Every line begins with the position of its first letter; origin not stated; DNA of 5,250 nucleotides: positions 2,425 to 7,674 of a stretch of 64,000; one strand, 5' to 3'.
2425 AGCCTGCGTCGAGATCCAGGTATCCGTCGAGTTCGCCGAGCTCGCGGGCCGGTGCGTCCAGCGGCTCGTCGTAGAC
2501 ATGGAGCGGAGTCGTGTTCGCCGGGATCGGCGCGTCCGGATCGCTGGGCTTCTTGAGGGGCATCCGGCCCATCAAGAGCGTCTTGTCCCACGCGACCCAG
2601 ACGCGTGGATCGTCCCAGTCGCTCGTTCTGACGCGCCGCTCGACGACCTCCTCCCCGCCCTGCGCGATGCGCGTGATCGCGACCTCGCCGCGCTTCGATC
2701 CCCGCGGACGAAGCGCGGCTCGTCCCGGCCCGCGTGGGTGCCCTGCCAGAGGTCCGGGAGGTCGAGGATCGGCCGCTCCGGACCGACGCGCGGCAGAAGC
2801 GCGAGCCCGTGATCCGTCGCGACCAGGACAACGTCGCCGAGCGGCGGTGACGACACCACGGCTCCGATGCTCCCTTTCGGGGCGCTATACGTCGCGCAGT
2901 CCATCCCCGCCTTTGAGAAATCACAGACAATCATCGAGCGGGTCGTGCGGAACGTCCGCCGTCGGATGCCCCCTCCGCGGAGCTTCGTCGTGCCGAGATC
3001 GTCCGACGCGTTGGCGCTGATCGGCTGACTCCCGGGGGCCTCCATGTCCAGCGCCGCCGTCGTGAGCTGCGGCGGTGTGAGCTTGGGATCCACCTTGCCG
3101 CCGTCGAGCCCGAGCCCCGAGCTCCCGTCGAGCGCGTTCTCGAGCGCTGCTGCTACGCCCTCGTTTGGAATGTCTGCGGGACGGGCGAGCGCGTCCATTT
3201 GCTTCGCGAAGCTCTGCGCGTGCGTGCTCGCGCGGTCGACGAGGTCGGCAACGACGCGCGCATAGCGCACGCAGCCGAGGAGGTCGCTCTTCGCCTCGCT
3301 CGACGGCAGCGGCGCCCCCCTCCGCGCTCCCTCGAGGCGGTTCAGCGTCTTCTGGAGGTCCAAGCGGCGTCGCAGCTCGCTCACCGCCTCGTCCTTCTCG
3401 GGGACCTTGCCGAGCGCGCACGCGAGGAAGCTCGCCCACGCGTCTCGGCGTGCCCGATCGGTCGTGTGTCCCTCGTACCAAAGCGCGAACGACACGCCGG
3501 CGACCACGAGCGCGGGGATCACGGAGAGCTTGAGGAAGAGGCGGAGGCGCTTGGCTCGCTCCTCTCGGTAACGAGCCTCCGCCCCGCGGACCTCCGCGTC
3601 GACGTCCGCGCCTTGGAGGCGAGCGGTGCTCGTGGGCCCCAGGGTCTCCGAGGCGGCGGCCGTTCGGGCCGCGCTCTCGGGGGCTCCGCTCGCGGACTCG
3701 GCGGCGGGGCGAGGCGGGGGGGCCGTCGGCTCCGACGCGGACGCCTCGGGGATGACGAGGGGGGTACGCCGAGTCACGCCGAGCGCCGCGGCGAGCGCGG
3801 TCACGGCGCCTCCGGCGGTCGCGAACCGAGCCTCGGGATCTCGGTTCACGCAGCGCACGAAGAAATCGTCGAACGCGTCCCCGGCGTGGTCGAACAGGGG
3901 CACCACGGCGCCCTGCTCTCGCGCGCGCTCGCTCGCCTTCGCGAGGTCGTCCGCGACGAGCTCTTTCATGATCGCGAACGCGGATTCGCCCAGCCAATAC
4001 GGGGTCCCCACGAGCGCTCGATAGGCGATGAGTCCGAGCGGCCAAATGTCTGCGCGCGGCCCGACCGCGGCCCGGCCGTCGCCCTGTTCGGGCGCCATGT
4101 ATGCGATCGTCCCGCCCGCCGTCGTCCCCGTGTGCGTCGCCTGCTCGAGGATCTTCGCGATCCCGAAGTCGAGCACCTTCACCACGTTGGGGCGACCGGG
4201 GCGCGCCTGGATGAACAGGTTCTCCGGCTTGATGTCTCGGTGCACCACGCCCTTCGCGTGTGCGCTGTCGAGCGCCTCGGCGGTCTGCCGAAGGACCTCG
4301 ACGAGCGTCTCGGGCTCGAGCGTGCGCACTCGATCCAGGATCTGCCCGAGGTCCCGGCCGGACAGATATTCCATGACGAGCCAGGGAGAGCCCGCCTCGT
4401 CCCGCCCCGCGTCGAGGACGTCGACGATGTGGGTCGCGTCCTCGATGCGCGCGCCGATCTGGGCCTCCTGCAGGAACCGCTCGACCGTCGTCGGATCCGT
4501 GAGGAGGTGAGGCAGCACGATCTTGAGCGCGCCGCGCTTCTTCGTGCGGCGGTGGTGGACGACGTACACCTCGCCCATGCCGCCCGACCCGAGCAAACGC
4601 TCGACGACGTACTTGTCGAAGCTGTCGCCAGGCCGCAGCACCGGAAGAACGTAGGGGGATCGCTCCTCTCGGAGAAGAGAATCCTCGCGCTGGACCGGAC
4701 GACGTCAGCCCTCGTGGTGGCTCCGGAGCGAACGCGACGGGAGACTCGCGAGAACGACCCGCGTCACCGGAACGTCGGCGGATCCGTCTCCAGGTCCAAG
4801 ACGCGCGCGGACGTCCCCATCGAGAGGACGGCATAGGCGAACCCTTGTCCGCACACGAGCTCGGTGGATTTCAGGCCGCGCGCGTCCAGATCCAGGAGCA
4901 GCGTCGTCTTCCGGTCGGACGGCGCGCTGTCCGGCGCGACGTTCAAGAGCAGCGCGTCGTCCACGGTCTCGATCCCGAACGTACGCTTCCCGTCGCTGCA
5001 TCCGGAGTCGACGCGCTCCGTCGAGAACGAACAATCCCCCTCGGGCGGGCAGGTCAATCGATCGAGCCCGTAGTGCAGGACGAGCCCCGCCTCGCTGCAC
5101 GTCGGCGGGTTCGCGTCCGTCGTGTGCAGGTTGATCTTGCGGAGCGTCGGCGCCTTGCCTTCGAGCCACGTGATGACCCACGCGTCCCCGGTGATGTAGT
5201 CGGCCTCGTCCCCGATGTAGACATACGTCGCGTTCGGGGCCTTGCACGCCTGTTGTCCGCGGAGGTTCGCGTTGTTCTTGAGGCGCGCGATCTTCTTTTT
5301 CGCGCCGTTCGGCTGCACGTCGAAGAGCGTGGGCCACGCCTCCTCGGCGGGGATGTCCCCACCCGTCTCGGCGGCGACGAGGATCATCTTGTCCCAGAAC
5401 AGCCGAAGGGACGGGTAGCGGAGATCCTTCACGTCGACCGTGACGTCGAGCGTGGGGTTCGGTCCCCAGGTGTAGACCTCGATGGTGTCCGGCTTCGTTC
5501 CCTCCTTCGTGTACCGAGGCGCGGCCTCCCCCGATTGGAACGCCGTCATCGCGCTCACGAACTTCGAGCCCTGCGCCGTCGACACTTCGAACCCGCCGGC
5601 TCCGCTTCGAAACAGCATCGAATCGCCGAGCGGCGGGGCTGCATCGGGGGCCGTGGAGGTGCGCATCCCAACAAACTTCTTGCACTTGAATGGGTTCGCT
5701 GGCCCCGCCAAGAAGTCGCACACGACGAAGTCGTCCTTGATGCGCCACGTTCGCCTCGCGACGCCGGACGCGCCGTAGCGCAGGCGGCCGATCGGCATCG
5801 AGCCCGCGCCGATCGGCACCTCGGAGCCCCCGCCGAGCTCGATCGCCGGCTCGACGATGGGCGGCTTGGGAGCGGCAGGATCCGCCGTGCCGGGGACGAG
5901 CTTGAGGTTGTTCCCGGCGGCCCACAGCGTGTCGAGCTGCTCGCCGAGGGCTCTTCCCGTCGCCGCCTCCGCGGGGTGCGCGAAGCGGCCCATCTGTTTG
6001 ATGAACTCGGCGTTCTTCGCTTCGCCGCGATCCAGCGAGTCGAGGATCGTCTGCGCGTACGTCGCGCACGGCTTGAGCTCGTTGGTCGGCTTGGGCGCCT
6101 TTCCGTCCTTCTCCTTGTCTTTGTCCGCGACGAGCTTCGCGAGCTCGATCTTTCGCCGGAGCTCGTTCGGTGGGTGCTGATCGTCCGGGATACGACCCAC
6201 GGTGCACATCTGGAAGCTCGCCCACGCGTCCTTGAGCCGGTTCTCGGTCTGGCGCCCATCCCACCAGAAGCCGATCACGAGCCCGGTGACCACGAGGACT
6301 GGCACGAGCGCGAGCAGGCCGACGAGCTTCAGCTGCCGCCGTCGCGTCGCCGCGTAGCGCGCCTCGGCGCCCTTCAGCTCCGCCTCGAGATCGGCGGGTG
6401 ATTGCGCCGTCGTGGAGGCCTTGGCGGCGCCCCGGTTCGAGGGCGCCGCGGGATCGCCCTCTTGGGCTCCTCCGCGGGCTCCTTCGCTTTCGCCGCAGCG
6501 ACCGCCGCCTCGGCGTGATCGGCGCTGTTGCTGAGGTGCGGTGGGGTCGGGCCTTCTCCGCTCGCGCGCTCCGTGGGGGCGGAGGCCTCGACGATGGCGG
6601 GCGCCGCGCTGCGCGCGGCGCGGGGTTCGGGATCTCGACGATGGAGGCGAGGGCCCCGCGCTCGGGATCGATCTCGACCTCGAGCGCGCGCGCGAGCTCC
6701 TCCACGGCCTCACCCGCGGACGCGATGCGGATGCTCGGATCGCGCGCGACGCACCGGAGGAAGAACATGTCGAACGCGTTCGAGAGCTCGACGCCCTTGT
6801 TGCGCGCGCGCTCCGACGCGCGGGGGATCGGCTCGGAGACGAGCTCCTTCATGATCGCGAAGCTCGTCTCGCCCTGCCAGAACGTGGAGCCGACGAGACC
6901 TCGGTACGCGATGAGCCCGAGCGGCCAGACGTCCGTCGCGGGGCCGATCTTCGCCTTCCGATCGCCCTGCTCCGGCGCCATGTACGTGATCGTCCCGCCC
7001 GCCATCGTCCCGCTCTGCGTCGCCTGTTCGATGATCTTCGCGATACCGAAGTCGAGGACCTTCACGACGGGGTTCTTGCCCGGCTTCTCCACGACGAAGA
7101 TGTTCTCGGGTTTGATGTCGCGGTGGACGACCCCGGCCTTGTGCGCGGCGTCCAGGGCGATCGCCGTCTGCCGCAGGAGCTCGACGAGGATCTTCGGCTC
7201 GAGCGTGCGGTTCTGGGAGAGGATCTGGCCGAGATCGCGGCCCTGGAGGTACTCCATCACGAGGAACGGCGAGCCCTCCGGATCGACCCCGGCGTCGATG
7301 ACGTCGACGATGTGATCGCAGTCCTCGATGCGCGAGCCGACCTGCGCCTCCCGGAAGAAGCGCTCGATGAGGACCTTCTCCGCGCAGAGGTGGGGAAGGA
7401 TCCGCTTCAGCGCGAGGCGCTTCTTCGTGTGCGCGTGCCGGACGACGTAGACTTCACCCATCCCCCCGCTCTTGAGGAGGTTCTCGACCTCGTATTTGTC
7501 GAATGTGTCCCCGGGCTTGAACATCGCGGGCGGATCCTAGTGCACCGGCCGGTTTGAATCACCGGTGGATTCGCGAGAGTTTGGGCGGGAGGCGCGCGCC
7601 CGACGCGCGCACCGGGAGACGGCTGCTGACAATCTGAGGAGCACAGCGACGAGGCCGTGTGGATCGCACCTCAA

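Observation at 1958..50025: Frame disruptions are frequent but clustered in a few genes and sit at homopolymers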

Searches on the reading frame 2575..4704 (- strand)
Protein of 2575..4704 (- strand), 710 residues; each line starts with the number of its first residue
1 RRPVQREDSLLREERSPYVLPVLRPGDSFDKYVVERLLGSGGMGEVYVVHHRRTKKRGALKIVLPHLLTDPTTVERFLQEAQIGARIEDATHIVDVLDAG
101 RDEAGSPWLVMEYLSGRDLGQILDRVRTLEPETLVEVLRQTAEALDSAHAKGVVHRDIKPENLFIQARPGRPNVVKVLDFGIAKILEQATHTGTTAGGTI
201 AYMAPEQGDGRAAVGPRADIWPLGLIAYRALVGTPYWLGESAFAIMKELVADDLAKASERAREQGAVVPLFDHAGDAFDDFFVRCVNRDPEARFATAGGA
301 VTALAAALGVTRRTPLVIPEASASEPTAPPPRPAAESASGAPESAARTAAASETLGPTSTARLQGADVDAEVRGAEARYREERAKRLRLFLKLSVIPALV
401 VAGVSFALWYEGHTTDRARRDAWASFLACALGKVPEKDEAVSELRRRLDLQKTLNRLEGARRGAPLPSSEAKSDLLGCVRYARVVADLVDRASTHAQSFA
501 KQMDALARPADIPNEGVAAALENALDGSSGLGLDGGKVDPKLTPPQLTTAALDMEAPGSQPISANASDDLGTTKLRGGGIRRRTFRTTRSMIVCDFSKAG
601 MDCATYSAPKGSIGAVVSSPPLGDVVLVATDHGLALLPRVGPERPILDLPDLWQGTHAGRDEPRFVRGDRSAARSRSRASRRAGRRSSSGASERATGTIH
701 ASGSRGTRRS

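Call 6: search_protein_families(library=pfam, proteins=[window:2575-4704:-], max_evalue=0.01)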
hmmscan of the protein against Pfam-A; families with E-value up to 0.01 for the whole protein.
window:2575-4704:- (710 aa): 6 families
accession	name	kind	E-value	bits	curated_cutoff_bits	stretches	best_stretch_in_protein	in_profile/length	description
PF00069.31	Pkinase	-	2.7e-44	152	31.7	1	32-295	1-253/263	Protein kinase domain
PF07714.23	PK_Tyr_Ser-Thr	-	2.6e-23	83.1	23.1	1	35-293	4-248/258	Protein tyrosine and serine/threonine kinase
PF01636.29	APH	-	3.6e-07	30.6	23.2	1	132-183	148-197/239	Phosphotransferase enzyme family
PF17667.7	Pkinase_fungal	-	3.1e-05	23.3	24.1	1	117-205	273-362/387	Fungal protein kinase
PF03109.22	ABC1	-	0.00032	20.4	22.9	1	105-190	141-221/244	ABC1 atypical kinase-like domain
PF06293.20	Kdo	-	0.0025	17.7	21.3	1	109-180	94-166/207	Lipopolysaccharide kinase (Kdo/WaaP) family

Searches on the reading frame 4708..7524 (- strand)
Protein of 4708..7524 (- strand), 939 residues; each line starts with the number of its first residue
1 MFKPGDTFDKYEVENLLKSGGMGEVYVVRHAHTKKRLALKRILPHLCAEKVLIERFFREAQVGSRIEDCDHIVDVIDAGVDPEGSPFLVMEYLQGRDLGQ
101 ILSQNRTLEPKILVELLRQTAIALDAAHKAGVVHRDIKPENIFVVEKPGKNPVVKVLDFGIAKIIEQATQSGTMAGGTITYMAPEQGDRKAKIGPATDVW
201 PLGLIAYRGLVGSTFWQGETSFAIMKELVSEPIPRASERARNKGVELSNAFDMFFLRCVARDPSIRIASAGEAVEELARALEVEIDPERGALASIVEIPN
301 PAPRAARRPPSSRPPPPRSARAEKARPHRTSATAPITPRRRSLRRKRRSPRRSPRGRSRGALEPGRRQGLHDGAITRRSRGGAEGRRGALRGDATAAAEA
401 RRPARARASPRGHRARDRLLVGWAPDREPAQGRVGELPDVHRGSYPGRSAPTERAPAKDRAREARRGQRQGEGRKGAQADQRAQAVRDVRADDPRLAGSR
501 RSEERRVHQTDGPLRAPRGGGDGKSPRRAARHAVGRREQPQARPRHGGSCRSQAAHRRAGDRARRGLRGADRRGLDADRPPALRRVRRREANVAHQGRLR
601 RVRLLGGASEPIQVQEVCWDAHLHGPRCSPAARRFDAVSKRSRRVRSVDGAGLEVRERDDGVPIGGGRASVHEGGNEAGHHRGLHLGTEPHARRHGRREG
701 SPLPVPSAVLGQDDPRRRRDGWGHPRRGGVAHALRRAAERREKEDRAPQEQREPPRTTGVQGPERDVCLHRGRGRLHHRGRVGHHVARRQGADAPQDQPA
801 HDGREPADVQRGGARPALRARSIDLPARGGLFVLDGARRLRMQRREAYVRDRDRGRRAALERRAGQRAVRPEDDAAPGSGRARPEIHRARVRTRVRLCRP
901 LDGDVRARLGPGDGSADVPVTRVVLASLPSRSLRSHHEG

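Call 6: search_protein_families(library=pfam, proteins=[window:4708-7524:-], max_evalue=0.01)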
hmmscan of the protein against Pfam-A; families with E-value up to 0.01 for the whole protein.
window:4708-7524:- (939 aa): 5 families
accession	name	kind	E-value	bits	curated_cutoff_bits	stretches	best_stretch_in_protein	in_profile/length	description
PF00069.31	Pkinase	-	1.1e-42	146.6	31.7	1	11-268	1-253/263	Protein kinase domain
PF07714.23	PK_Tyr_Ser-Thr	-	1.4e-22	80.7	23.1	1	14-211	4-199/258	Protein tyrosine and serine/threonine kinase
PF06293.20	Kdo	-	1.1e-05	25.4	21.3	1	79-160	85-167/207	Lipopolysaccharide kinase (Kdo/WaaP) family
PF03109.22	ABC1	-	2.7e-05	23.9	22.9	1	86-171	143-223/244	ABC1 atypical kinase-like domain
PF17667.7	Pkinase_fungal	-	0.00011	21.5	24.1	1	97-184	274-362/387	Fungal protein kinase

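Call 24: list_cluster_members(proteins=[window:4708-7524:-, window:2575-4641:-, window:28665-28967:+, window:28671-28967:+, window:33131-33841:+, window:33847-36588:+, window:33850-36588:+, window:37236-37640:+, window:19871-22825:-, window:28017-28661:+])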
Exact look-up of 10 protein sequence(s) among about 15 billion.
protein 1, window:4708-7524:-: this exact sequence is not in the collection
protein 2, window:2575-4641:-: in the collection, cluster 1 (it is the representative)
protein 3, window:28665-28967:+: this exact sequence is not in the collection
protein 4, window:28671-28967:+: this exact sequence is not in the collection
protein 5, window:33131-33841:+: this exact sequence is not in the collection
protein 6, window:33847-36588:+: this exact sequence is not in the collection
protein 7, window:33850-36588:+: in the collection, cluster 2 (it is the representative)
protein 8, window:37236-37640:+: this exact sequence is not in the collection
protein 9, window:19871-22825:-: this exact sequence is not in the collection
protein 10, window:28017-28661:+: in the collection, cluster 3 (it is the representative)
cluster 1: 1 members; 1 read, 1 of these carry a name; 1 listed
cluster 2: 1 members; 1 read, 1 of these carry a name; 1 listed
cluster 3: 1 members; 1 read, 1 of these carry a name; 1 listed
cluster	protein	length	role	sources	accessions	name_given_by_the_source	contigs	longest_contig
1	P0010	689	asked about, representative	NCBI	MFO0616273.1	MAG: serine/threonine-protein kinase [Polyangiaceae bacterium]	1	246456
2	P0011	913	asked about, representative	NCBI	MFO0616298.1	MAG: sensor histidine kinase KdpD [Polyangiaceae bacterium]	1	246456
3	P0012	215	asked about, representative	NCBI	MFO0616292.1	MAG: potassium-transporting ATPase subunit KdpC [Polyangiaceae bacterium]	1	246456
